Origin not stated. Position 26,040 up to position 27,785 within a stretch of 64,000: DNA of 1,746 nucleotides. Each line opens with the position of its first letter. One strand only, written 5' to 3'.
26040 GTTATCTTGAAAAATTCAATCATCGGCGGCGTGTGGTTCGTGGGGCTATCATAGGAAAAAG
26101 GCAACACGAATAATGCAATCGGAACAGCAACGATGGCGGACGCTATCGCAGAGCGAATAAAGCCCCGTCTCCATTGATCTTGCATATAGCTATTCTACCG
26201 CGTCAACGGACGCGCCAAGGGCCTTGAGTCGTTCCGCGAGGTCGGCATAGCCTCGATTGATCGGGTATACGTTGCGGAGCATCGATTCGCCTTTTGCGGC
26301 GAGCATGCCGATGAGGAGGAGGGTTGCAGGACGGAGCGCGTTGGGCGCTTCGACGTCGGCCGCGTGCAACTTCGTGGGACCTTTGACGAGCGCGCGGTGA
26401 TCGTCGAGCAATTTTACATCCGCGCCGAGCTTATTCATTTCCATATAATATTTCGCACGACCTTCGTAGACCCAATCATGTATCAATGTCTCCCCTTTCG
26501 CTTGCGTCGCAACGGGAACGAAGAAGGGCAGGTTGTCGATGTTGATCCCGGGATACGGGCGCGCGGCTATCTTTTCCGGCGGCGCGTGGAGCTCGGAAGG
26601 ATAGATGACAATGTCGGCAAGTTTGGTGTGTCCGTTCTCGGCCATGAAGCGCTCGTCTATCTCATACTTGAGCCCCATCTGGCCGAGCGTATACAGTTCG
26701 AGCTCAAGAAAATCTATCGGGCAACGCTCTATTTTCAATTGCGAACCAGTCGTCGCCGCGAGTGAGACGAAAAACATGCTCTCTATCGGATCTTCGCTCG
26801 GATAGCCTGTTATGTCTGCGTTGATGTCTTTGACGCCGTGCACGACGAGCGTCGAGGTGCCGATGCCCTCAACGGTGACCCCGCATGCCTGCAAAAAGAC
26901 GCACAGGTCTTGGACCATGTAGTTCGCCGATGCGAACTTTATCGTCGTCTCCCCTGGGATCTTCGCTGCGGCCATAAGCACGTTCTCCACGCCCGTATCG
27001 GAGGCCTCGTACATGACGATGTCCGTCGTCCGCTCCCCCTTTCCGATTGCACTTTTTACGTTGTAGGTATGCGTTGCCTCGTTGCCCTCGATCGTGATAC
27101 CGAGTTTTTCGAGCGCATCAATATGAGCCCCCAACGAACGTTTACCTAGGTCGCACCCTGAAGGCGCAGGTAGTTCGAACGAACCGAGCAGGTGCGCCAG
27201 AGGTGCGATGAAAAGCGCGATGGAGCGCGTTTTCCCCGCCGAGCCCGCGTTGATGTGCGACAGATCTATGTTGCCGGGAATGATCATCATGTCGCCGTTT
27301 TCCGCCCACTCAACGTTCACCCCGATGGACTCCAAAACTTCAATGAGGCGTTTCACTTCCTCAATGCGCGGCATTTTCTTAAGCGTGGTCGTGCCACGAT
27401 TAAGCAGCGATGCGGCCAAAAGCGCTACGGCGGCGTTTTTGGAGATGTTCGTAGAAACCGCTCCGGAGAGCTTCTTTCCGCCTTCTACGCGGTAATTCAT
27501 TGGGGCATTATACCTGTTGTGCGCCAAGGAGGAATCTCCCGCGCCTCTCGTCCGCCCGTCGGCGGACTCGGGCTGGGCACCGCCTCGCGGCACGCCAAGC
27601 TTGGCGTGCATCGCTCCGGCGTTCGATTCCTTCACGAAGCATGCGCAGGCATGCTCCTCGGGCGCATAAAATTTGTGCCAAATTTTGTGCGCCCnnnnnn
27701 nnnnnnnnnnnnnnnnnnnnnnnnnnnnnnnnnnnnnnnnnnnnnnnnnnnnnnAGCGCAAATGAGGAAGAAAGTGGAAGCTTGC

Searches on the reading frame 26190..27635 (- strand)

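Call 68: search_protein_families(library=pfam, max_evalue=0.001, proteins=[window:26190-27635:-])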
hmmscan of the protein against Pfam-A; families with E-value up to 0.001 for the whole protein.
window:26190-27635:- (481 aa): 1 family
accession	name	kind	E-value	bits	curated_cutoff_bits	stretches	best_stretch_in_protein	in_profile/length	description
PF00275.25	EPSP_synthase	-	3.2e-44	151.7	22.8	1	50-470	1-417/417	EPSP synthase (3-phosphoshikimate 1-carboxyvinyltransferase)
